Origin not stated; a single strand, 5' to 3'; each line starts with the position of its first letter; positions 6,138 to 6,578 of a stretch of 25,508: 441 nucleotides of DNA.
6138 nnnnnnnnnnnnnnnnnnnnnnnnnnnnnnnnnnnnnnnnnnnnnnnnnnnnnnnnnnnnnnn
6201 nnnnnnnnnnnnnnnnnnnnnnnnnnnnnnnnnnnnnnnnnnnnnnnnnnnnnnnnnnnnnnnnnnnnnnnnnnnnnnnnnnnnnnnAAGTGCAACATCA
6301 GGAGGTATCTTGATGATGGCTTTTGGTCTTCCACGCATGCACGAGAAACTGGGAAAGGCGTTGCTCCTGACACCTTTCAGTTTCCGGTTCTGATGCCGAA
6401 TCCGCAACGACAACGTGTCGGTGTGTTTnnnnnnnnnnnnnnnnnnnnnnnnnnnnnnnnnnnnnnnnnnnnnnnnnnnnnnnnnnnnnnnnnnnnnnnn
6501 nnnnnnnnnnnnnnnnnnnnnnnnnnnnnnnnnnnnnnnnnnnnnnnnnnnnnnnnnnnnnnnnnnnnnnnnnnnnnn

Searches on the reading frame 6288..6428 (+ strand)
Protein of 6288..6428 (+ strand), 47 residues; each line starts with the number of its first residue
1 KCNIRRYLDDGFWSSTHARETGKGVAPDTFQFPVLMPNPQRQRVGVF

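Call 28: search_protein_families(library=ncbifam, proteins=[window:6288-6428:+], max_evalue=10)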
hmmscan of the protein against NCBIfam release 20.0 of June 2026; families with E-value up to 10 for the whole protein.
seq(47 aa): 0 families

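Call 43: search_protein_representatives(alignment_id=A2)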
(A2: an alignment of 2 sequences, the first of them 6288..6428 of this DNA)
Query: 2 sequences, 50 profile positions. Proteins with E-value up to 0.001 (for the whole library): 8; up to 1e-10: 0; up to 1e-30: 0. The best 8 are listed.
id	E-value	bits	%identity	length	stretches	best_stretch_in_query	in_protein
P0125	7.5e-10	54.6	-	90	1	15-49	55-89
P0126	1.1e-09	54.1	-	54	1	15-50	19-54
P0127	2.6e-07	46.5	-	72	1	15-46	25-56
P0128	2.8e-06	43.2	-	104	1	15-48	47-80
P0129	5.2e-06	42.3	-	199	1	14-49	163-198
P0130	1.3e-05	41.0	-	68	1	15-48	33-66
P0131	3.9e-05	39.5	-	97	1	15-48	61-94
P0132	1.6e-04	37.6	-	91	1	16-47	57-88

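Call 45: search_protein_families(library=ncbifam, proteins=[P0125, P0126, P0127, P0128, P0129, P0130, P0131, P0132], max_evalue=0.01)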
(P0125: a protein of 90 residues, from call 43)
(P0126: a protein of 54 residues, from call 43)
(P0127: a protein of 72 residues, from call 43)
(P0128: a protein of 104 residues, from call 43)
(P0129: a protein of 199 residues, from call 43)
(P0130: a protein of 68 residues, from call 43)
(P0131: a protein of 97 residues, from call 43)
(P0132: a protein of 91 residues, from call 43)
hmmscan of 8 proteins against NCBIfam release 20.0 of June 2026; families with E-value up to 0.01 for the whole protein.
P0125 (90 aa): 1 family
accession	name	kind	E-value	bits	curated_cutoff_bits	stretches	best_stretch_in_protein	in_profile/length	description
NF047646.1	REP_Tyr_transpos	equivalog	0.0036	17.2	80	1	22-57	111-146/146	REP-associated tyrosine transposase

P0126 (54 aa): 0 families

P0127 (72 aa): 0 families

P0128 (104 aa): 1 family
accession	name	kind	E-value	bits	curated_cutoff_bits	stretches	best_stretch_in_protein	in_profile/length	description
NF047646.1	REP_Tyr_transpos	equivalog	2.5e-05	24.2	80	1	13-49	110-146/146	REP-associated tyrosine transposase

P0129 (199 aa): 2 families
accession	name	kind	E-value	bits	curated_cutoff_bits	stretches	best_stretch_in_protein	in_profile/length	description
NF047646.1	REP_Tyr_transpos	equivalog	2.1e-21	76.3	80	1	11-166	4-146/146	REP-associated tyrosine transposase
NF033573.1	transpos_IS200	equivalog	3.5e-05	24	55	1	21-98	15-90/126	IS200/IS605 family transposase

P0130 (68 aa): 0 families

P0131 (97 aa): 0 families

P0132 (91 aa): 0 families

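Call 46: search_protein_families(library=pfam, proteins=[P0125, P0126, P0127, P0128, P0129, P0130, P0131, P0132], max_evalue=0.01)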
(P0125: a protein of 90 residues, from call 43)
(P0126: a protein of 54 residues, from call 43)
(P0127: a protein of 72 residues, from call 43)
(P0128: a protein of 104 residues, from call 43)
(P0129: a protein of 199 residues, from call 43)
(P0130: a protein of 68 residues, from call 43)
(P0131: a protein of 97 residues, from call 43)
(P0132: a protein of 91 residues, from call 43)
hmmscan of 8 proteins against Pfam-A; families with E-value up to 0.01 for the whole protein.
P0125 (90 aa): 0 families

P0126 (54 aa): 0 families

P0127 (72 aa): 0 families

P0128 (104 aa): 0 families

P0129 (199 aa): 1 family
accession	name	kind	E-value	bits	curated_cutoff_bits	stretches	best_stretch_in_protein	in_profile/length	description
PF01797.21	Y1_Tnp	-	2.1e-06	28.3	23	1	21-98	9-84/121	Transposase IS200 like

P0130 (68 aa): 0 families

P0131 (97 aa): 0 families

P0132 (91 aa): 0 families

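Call 47: find_encoding_contigs(protein=P0129, flank=10000, max_places=4)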
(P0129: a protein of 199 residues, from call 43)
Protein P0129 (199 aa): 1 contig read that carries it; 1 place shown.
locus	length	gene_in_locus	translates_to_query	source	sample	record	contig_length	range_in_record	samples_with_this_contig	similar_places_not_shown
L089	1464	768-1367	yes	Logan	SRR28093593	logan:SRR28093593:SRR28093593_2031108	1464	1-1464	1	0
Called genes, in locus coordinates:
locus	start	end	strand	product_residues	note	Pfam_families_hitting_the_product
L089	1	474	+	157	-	?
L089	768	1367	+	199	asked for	PF01797:Y1_Tnp (weak)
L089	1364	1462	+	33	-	?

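Call 48: find_encoding_contigs(protein=P0125, flank=10000, max_places=4)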
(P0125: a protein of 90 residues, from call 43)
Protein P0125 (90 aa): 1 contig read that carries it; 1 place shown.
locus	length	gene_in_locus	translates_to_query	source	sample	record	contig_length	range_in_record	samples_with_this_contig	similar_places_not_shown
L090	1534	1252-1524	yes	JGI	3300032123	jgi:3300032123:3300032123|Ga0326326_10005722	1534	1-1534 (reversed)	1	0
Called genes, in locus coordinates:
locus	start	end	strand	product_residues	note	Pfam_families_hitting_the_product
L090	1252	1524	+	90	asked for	-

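Call 49: find_encoding_contigs(protein=P0126, flank=10000, max_places=4)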
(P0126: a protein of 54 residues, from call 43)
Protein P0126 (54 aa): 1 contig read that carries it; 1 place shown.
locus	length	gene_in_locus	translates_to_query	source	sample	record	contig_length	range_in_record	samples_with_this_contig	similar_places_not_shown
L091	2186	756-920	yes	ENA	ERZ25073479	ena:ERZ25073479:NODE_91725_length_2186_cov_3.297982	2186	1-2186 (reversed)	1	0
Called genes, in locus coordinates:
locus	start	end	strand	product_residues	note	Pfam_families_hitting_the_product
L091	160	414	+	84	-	PF07927:HicA_toxin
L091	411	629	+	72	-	-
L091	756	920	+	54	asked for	-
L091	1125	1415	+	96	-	PF04365:BrnT_toxin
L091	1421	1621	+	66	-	-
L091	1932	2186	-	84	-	?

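Call 50: find_encoding_contigs(protein=P0128, flank=10000, max_places=4)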
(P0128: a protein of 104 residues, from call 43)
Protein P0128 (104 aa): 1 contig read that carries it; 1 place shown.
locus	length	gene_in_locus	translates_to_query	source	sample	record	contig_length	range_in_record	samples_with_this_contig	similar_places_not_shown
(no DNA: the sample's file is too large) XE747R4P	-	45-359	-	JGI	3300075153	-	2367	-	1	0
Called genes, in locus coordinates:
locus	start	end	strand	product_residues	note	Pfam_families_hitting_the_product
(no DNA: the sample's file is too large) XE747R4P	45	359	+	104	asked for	-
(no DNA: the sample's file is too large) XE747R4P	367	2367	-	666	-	?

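Call 59: find_encoding_contigs(protein=P0130, flank=10000, max_places=4)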
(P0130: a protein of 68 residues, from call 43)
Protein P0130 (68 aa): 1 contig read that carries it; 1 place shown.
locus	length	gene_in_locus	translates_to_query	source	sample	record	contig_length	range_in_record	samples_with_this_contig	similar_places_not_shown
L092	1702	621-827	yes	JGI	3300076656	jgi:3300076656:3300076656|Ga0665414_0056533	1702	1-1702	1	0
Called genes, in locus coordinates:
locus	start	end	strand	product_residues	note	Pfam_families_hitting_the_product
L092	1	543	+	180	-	?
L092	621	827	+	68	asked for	-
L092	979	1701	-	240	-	?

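Call 60: find_encoding_contigs(protein=P0132, flank=10000, max_places=4)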
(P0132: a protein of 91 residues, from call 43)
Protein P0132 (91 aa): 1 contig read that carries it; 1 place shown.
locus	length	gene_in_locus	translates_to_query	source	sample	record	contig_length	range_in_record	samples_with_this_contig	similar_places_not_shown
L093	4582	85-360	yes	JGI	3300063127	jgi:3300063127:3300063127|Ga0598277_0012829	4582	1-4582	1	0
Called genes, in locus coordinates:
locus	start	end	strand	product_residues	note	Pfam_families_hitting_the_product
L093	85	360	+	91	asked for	-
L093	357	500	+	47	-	-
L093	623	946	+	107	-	-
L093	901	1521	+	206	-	-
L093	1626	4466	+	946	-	PF00176:SNF2-rel_dom, PF00270:DEAD (weak), PF04851:ResIII, PF00271:Helicase_C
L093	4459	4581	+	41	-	?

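Call 79: find_homologous_proteins(query=P0129, max_evalue=0.00001)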
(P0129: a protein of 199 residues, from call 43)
Query P0129 (199 aa): 4142 proteins with E <= 0.00001 among 4274 candidates; the best 120 are listed.
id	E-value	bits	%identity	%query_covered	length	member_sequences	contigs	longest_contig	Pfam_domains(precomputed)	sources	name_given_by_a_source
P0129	1.9e-135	467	100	100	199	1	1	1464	PF01797.22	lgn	-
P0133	1.1e-106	373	79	100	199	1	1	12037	PF01797.22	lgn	-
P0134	1.0e-73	266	59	97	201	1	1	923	PF01797.22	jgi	jgi:putative transposase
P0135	6.4e-73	263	56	100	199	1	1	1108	PF01797.22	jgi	jgi:putative transposase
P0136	8.9e-73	262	59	96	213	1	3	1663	PF01797.22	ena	-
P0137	1.1e-71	259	59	96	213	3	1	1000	PF01797.22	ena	-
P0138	8.7e-70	253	57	96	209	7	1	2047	-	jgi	-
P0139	3.9e-69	251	56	100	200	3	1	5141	-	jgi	jgi:putative transposase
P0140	5.2e-69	250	55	97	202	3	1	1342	PF01797.22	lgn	-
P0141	6.6e-69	250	58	97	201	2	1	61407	PF01797.22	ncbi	-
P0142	1.8e-68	248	53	97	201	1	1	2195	PF01797.22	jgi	jgi:putative transposase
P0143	3.9e-68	247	55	98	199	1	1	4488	PF01797.22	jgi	jgi:putative transposase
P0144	1.1e-67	246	53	100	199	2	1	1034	PF01797.22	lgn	-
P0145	1.1e-67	246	58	96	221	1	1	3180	PF01797.22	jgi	-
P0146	1.2e-67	246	56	99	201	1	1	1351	PF01797.22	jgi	jgi:putative transposase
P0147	1.5e-67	245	55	99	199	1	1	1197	PF01797.22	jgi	jgi:putative transposase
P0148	4.3e-67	244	56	97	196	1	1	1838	PF01797.22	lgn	-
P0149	5.4e-67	244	56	98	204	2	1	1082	PF01797.22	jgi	jgi:putative transposase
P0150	6.3e-67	243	56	97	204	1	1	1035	PF01797.22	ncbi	-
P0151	1.2e-66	242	55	97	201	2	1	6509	PF01797.22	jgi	jgi:putative transposase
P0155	1.9e-65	238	55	96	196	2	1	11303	PF01797.22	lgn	-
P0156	5.6e-65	237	54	95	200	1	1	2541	PF01797.22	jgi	jgi:putative transposase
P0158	1.7e-64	235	53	97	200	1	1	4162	PF01797.22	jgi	jgi:putative transposase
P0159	3.7e-64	234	56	95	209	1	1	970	PF01797.22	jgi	-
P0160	1.4e-63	232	53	100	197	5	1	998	PF01797.22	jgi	-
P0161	1.4e-63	232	55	96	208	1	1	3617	PF01797.22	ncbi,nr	ncbi:MAG: hypothetical protein GF398_01490 [Chitinivibrionales bacterium]|nr:hypothetical protein [C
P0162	2.3e-63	232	54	97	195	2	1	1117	PF01797.22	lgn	-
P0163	6.9e-63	230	52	100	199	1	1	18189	PF01797.22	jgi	jgi:putative transposase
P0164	7.6e-63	230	51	100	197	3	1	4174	PF01797.22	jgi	jgi:putative transposase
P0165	8.2e-63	230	52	100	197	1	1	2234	PF01797.22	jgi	jgi:putative transposase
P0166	2.5e-62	228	54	98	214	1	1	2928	PF01797.22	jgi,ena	-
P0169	1.4e-61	226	53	95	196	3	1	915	PF01797.22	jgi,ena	jgi:putative transposase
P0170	3.1e-61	225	53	94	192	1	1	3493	PF01797.22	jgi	jgi:putative transposase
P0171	5.1e-61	224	52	96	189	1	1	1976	PF01797.22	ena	-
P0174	1.1e-60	223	54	95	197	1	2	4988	PF01797.22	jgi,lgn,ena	jgi:putative transposase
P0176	1.7e-60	222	55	92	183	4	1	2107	PF01797.22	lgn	-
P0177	1.9e-60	222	51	97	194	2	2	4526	PF01797.22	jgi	jgi:putative transposase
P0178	2.8e-60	222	50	97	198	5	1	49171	PF01797.22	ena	-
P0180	4.5e-60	221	53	95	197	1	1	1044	PF01797.22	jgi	jgi:putative transposase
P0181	7.3e-60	220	53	92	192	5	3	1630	PF01797.22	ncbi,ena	-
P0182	8.1e-60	220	55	91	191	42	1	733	PF01797.22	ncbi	-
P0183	1.2e-59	220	53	91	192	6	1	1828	PF01797.22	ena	-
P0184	1.4e-59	219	52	95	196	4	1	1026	PF01797.22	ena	-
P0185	1.4e-59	219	53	95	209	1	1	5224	PF01797.22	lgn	-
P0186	1.9e-59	219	54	91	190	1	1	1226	PF01797.22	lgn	-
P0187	2.3e-59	219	50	96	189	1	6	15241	PF01797.22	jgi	jgi:putative transposase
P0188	2.6e-59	218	54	92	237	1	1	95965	PF01797.22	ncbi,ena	-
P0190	6.6e-59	217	53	97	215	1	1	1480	PF01797.22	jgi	jgi:putative transposase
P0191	7.3e-59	217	51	97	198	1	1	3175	PF01797.22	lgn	-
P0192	8.5e-59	217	51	97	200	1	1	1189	PF01797.22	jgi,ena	-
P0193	8.5e-59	217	51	97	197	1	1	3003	PF01797.22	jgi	jgi:putative transposase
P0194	1.2e-58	216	55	87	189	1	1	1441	PF01797.22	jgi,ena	-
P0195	1.6e-58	216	53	92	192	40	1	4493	PF01797.22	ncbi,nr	ncbi:transposase [candidate division KSB1 bacterium]|nr:transposase [candidate division KSB1 bacteri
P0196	2.2e-58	215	51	90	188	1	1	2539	PF01797.22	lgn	-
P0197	3.3e-58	215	51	92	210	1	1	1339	PF01797.22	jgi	jgi:putative transposase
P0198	4.1e-58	215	50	94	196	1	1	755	PF01797.22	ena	-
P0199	5.3e-58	214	51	97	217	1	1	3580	PF01797.22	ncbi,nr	ncbi:MAG: hypothetical protein GF331_23640 [Chitinivibrionales bacterium]|nr:hypothetical protein [C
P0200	7.5e-58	214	53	90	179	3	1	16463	PF01797.22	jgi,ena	-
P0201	1.3e-57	213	51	95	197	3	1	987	PF01797.22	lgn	-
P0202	1.5e-57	213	53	95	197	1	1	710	PF01797.22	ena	-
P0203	1.8e-57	212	52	92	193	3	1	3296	PF01797.22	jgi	-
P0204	2.2e-57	212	49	98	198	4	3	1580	PF01797.22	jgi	jgi:putative transposase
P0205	2.3e-57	212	52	98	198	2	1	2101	PF01797.22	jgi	jgi:putative transposase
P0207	4.3e-57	211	48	91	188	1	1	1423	PF01797.22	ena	-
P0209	5.6e-57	211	52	91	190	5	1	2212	PF01797.22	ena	-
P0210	5.9e-57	211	50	99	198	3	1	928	PF01797.22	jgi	-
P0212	9.0e-57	210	52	92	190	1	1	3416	PF01797.22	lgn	-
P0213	1.0e-56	210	52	89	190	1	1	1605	PF01797.22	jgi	jgi:putative transposase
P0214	1.5e-56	209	51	93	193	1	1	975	PF01797.22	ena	-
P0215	1.7e-56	209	51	93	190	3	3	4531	PF01797.22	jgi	-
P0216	1.9e-56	209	52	91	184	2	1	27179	PF01797.22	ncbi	-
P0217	2.1e-56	209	51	92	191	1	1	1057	PF01797.22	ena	-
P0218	2.6e-56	209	53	91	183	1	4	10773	PF01797.22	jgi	jgi:putative transposase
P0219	4.2e-56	208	52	91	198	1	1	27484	PF01797.22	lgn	-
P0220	6.1e-56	207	49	90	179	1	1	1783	PF01797.22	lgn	-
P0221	6.4e-56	207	52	95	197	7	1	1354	PF01797.22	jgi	jgi:putative transposase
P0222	6.8e-56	207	50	91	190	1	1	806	PF01797.22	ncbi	-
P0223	7.9e-56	207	51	91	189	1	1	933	PF01797.22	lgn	-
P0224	1.2e-55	207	52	91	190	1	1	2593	PF01797.22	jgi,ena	-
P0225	1.2e-55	206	51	91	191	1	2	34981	PF01797.22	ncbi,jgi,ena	-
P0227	1.7e-55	206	49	95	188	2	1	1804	PF01797.22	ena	-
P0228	2.0e-55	206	50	95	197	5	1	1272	PF01797.22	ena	-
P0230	2.1e-55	206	49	94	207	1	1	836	PF01797.22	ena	-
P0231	2.3e-55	206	54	93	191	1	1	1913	PF01797.22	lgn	-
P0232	2.7e-55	205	50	89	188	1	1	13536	PF01797.22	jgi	jgi:putative transposase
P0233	3.5e-55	205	54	85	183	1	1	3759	PF01797.22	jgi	jgi:putative transposase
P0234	3.6e-55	205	52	92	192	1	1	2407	PF01797.22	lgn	-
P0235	4.0e-55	205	51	91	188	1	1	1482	PF01797.22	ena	-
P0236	4.7e-55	205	51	89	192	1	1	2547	PF01797.22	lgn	-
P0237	4.9e-55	204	45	97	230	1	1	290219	PF01797.22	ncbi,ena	-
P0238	5.6e-55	204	53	91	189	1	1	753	PF01797.22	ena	-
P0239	7.6e-55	204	50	97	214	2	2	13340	PF01797.22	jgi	jgi:putative transposase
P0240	7.7e-55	204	56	81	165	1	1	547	PF01797.22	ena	-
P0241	8.1e-55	204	49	93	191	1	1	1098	PF01797.22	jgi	jgi:putative transposase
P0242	8.2e-55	204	48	96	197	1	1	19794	PF01797.22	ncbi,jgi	-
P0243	8.3e-55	204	52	90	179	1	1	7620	PF01797.22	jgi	jgi:putative transposase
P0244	8.8e-55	204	51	92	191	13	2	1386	PF01797.22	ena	-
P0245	9.9e-55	203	51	89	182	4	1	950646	PF01797.22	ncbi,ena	-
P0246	1.0e-54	203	51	95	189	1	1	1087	PF01797.22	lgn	-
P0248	1.2e-54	203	48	94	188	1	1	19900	PF01797.22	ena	-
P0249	1.6e-54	203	47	94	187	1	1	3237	PF01797.22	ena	-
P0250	1.9e-54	203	52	91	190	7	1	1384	PF01797.22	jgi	-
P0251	2.2e-54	202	49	94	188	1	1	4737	PF01797.22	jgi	-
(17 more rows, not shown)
